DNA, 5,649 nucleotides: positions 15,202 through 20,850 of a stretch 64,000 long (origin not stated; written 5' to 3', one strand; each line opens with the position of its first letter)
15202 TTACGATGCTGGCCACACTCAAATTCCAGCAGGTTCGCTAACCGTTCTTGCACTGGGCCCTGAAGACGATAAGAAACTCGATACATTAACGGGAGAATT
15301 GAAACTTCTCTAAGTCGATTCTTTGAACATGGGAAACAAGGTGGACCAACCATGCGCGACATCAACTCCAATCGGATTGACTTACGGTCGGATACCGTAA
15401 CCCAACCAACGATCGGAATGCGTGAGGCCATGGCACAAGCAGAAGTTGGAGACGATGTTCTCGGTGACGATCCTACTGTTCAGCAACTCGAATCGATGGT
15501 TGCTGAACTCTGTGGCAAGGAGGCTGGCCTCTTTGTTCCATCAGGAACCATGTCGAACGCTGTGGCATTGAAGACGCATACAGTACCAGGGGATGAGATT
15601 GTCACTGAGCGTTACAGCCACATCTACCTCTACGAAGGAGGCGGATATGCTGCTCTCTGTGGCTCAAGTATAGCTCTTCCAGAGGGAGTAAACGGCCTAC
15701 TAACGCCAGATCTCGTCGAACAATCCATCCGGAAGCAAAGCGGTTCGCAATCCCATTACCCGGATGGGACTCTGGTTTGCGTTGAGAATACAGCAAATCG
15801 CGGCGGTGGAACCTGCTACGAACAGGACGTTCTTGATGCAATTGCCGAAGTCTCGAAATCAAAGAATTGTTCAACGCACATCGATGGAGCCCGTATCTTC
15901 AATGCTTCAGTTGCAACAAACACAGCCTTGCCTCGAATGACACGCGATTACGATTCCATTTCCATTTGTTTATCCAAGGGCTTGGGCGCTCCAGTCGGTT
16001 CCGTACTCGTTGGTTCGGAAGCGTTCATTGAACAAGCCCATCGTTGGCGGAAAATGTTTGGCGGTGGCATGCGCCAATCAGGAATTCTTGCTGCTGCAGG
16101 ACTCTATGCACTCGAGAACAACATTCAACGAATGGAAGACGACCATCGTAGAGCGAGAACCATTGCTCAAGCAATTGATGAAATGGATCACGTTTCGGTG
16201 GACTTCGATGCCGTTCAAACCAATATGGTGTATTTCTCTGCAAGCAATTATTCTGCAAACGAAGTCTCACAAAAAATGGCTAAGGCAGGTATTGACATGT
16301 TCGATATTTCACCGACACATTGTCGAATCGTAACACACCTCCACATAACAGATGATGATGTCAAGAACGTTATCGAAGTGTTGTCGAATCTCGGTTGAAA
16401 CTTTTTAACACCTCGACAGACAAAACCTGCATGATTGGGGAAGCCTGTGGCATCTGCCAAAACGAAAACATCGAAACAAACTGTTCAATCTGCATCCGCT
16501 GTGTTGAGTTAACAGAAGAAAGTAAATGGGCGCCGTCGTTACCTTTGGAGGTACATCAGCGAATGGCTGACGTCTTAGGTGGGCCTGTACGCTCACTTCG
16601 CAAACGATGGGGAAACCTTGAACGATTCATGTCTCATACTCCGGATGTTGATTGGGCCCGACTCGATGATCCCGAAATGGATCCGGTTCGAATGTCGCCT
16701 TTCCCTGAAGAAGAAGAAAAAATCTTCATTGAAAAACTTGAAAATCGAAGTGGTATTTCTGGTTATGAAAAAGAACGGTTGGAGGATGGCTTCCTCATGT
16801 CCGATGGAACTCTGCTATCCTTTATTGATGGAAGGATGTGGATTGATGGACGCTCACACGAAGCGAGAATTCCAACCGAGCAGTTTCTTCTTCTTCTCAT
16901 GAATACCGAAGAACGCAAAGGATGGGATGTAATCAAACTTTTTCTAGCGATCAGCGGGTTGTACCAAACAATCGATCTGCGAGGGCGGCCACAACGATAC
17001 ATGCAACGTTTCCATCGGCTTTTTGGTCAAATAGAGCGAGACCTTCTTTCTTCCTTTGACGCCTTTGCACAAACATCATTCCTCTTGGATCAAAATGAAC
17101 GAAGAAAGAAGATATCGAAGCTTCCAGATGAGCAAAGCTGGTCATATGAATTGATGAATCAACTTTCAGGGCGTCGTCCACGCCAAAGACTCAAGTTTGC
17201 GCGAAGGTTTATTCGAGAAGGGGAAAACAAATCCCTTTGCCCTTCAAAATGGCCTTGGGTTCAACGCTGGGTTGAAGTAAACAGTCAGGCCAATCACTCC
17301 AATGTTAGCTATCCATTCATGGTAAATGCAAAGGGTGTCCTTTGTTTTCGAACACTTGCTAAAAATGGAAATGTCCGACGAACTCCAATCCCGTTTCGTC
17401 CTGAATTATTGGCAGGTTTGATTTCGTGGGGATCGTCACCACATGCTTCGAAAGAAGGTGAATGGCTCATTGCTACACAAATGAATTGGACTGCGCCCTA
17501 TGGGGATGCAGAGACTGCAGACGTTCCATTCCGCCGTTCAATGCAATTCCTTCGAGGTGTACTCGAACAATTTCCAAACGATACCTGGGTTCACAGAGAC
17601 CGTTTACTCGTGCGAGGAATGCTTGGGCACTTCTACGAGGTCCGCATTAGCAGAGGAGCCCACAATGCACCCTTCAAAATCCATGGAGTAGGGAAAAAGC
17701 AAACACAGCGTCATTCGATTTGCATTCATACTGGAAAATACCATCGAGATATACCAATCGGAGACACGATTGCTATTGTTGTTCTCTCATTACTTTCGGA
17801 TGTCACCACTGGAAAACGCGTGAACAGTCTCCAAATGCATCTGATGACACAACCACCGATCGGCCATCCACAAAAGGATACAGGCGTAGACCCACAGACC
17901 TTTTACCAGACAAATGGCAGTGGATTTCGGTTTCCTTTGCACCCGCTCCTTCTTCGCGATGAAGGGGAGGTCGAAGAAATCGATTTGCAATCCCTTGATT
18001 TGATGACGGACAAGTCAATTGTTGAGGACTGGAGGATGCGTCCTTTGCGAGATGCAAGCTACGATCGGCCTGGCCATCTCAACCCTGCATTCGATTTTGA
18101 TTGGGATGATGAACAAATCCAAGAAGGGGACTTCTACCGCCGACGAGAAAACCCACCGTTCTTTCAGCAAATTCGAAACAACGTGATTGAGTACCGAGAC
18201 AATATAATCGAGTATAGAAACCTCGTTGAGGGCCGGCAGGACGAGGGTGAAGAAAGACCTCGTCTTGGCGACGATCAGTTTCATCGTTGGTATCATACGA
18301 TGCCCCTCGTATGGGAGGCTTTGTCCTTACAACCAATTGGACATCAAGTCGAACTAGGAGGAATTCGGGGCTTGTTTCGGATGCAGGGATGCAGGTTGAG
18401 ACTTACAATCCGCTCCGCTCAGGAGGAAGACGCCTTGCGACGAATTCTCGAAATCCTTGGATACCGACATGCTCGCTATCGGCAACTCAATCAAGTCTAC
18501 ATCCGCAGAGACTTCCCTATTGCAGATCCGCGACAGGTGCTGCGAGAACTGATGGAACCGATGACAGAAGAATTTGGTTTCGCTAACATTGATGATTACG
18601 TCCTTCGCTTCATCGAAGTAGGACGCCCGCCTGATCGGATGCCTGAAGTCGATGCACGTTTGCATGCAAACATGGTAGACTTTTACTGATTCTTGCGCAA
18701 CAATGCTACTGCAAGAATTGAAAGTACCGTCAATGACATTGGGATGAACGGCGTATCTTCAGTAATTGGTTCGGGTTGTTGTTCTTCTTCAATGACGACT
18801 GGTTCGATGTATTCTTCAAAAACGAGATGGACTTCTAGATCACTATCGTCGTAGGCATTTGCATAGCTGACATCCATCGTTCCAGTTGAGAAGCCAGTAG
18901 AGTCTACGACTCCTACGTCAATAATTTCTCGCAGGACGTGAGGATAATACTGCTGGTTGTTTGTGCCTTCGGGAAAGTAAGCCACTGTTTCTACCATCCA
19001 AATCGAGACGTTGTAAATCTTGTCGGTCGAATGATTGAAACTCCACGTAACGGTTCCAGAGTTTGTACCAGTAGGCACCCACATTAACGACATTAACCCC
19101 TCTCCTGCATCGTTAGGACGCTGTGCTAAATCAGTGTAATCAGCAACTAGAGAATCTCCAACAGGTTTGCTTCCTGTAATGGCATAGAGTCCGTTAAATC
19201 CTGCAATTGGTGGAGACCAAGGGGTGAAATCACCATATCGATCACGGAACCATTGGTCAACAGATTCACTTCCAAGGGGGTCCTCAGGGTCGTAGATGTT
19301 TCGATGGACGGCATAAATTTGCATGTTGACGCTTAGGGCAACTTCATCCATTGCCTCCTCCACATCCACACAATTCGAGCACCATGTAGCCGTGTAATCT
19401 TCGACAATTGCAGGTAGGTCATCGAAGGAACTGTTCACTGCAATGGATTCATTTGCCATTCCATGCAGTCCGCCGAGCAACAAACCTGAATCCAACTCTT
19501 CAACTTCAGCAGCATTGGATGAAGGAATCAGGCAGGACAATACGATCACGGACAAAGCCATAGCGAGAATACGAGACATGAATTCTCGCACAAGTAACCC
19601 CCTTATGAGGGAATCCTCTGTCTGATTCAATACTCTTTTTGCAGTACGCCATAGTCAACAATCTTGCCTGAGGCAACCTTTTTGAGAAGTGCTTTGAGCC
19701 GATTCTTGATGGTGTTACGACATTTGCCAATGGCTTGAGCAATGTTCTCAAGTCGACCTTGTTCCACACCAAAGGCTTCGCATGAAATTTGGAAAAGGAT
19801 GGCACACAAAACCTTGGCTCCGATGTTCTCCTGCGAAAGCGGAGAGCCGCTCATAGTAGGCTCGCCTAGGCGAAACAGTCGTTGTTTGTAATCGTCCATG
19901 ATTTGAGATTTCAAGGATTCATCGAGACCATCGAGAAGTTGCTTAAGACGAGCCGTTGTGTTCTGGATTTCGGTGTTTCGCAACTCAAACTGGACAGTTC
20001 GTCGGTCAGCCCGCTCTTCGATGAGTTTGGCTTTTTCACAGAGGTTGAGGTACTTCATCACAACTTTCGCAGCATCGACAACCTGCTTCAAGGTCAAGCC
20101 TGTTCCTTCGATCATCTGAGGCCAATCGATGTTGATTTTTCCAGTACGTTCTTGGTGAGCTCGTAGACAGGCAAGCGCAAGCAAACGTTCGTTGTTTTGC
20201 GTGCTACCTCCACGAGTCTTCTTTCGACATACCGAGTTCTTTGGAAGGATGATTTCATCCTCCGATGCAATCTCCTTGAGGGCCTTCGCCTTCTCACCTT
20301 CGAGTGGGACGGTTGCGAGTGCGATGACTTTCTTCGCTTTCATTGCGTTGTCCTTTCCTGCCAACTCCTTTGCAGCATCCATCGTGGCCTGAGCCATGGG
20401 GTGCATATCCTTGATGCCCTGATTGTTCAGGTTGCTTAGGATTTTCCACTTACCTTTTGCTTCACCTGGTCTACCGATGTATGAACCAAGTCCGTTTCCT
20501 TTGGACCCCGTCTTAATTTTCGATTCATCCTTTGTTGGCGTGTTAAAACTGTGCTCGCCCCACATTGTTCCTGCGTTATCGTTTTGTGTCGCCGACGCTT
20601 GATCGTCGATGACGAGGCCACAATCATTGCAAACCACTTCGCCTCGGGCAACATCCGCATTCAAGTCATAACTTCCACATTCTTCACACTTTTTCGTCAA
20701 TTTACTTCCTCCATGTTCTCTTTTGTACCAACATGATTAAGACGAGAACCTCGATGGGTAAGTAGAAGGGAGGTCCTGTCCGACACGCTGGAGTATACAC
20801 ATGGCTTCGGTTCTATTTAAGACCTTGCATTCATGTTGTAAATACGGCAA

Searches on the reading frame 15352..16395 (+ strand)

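Call 11: search_protein_families(library=pfam, proteins=[window:15352-16395:+], max_evalue=0.001)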
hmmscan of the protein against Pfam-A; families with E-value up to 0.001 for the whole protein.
window:15352-16395:+ (348 aa): 3 families
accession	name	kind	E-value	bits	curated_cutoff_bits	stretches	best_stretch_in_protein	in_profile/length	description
PF01212.27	Beta_elim_lyase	-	2.1e-100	336.2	27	1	10-297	1-287/288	Beta-eliminating lyase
PF01041.23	DegT_DnrJ_EryC1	-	3e-05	23.9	19.8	0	40-89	23-73/360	DegT/DnrJ/EryC1/StrS aminotransferase family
PF01053.26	Cys_Met_Meta_PP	-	5.3e-05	22.4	27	1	40-282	51-273/381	Cys/Met metabolism PLP-dependent enzyme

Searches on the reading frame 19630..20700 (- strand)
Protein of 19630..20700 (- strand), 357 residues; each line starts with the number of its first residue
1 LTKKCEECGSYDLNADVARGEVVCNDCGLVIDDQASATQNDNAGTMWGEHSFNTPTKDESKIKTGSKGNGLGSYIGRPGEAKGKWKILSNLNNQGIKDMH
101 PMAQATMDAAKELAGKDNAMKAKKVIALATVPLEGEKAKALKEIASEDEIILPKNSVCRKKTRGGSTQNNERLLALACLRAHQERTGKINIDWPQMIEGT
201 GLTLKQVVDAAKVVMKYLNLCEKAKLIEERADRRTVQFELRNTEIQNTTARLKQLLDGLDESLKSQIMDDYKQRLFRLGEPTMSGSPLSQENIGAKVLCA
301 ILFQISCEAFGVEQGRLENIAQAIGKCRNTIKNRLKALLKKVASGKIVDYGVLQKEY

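Call 11: search_protein_families(library=pfam, proteins=[window:19630-20700:-], max_evalue=0.001)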
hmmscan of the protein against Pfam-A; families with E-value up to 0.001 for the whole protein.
window:19630-20700:- (357 aa): 1 family
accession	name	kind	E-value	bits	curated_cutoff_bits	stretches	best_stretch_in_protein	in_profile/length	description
PF08271.17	Zn_Ribbon_TF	-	9.1e-09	35.2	29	1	4-34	2-32/43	TFIIB zinc-binding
